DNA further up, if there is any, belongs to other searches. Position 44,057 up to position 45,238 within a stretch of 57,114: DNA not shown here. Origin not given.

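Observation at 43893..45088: Retron-like locus: RT with retron signature motifs preceded by a ~190-nt non-coding region closed by a 13-bp a1/a2 inverted repeat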

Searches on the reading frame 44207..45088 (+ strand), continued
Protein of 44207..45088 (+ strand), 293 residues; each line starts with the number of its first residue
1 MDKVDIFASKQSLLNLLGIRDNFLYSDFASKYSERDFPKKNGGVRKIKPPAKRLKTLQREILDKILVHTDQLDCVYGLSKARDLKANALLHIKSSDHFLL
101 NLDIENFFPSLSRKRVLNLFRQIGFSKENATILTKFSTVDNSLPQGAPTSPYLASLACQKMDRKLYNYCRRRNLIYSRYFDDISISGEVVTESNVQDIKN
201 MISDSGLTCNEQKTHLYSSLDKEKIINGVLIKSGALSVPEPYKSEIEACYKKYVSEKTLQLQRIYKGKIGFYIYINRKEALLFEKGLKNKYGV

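Call 53: search_protein_families(library=ncbifam, proteins=[window:44207-45088:+], max_evalue=0.00001)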
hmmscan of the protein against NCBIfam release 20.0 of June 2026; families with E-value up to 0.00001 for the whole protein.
window:44207-45088:+ (293 aa): 6 families
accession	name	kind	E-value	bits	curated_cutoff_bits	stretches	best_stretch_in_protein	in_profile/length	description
NF038233.2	retron_St85_RT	exception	1e-52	179.3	235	1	27-278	20-279/289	retron St85 family RNA-directed DNA polymerase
NF042941.1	Retron_TIR_antiphage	equivalog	3.8e-42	144.6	600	1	29-252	26-264/464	TIR domain-containing anti-phage reverse transcriptase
NF038237.1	retron_Ec67_fus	exception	4.5e-39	134.3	450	1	5-262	5-291/572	retron Ec67 family RNA-directed DNA polymerase/endonuclease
NF041747.1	Drt3a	equivalog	7.3e-13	48.6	200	1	96-222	110-243/412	antiviral reverse transcriptase Drt3a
TIGR04416.1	group_II_RT_mat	equivalog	8.8e-13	48.1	300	1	34-220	55-255/353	group II intron reverse transcriptase/maturase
NF041746.1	Drt2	equivalog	2.2e-10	40.3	390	1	109-222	192-304/416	antiviral reverse transcriptase Drt2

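Call 64: search_protein_families(library=padloc, alignment_id=A1, max_evalue=1e-20)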
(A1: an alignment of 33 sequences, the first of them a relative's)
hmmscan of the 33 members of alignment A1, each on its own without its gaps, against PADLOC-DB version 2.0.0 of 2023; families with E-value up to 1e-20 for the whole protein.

A. member 1, P0001 (293 aa): 34 families (the best 25 are shown)
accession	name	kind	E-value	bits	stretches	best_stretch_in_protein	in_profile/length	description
PDLC02946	RT_III-A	-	4.6e-65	217.9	1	4-261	31-290/330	-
PDLC02943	RT_III-A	-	2.1e-63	212.2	1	9-275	24-288/322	-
PDLC02941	RT_II-A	-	2.5e-61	205.5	1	26-279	35-285/309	-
PDLC02952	RT_VI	-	2.6e-58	195.5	1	8-278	7-274/279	-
PDLC02942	RT_III-A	-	4.1e-57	191.8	1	3-279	38-324/341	-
PDLC02959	RT-Protease_XI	-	1.2e-53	180.9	1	6-253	7-266/510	single gene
PDLC02960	RT-Protease_XI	-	3.6e-53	179.3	1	7-268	6-278/506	single gene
PDLC02961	RT-TIR_XII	-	2e-51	173.4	1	8-255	15-276/475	single gene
PDLC02962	RT-TIR_XII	-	2.8e-51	172.9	1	8-255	15-274/478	single gene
PDLC02945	RT_III-A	-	1.8e-49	166.8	2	140-248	199-305/362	-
PDLC03739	RT_Ec107-like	-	2e-49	166.6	1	27-254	32-259/307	retron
PDLC02956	RT_XIII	-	5.2e-49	165.5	1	30-258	143-387/469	-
PDLC02940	RT_II-A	-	1.5e-47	160.3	1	30-279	210-454/477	-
PDLC02965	RT-Toprim_I-C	-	4.1e-47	159.3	1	23-247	18-243/529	single gene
PDLC02968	RT-Toprim_I-C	-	4.8e-47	159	1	23-248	18-244/529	single gene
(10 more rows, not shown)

B. families by the number of members that match (of 33 scanned): 35 families (the first 25 are shown)
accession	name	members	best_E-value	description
PDLC02946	RT_III-A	33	1.3e-70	-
PDLC02941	RT_II-A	33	5.7e-69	-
PDLC02943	RT_III-A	33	2.9e-67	-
PDLC02942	RT_III-A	33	7.4e-64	-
PDLC02952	RT_VI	33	6.4e-62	-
PDLC02956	RT_XIII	33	2e-58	-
PDLC02959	RT-Protease_XI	33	1.2e-56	single gene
PDLC02960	RT-Protease_XI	33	1.7e-56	single gene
PDLC02962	RT-TIR_XII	33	4.5e-55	single gene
PDLC02944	RT_III-A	33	5.7e-55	-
PDLC02961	RT-TIR_XII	33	6.3e-55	single gene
PDLC03739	RT_Ec107-like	33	1.1e-54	retron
PDLC02945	RT_III-A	33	4e-54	-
PDLC02968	RT-Toprim_I-C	33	3.1e-51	single gene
PDLC02965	RT-Toprim_I-C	33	3.6e-51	single gene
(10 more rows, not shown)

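Call 71: find_encoding_contigs(protein=P0051, flank=3000, max_places=1)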
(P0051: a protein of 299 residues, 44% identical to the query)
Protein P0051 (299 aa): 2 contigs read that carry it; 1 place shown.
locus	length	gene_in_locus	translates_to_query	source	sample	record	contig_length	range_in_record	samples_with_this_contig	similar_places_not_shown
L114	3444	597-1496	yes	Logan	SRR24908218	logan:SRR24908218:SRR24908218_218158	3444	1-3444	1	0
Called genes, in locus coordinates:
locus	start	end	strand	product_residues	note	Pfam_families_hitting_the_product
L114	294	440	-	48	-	-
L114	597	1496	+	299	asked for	PF00078:RVT_1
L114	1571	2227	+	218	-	-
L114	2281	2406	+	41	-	-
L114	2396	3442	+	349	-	?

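Call 72: find_encoding_contigs(protein=P0056, flank=3000, max_places=1)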
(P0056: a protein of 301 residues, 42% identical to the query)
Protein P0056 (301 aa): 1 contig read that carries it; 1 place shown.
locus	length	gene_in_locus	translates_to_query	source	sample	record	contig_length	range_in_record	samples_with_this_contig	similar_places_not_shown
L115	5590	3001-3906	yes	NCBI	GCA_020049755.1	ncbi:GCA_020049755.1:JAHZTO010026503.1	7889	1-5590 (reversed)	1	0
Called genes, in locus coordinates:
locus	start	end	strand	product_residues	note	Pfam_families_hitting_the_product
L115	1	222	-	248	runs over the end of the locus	-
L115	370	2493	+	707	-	PF03235:GmrSD_N, PF04326:SLFN_AlbA_2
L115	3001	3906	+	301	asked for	PF00078:RVT_1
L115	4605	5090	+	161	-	-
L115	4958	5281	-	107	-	PF00590:TP_methylase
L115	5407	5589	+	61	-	?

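Call 73: find_encoding_contigs(protein=P0057, flank=3000, max_places=1)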
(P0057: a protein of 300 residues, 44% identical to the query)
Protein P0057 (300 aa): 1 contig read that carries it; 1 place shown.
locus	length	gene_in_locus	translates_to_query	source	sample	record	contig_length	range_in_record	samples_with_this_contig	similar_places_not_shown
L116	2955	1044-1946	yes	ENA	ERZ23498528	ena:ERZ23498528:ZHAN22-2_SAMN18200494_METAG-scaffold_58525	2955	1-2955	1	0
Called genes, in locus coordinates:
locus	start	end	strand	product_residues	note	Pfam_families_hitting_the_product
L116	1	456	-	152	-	?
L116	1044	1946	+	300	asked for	PF00078:RVT_1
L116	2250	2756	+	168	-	-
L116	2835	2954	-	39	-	?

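Call 74: find_encoding_contigs(protein=P0065, flank=3000, max_places=1)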
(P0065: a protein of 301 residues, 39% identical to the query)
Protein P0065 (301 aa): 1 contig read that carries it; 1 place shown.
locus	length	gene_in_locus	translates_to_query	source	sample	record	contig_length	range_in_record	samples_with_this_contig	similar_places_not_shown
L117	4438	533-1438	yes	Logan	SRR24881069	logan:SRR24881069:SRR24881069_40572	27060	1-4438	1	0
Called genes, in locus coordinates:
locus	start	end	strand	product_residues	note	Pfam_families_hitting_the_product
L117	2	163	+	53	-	?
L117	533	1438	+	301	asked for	PF00078:RVT_1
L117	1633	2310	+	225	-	-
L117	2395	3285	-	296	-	PF01435:Peptidase_M48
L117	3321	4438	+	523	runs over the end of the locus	PF20154:LNT_N, PF00795:CN_hydrolase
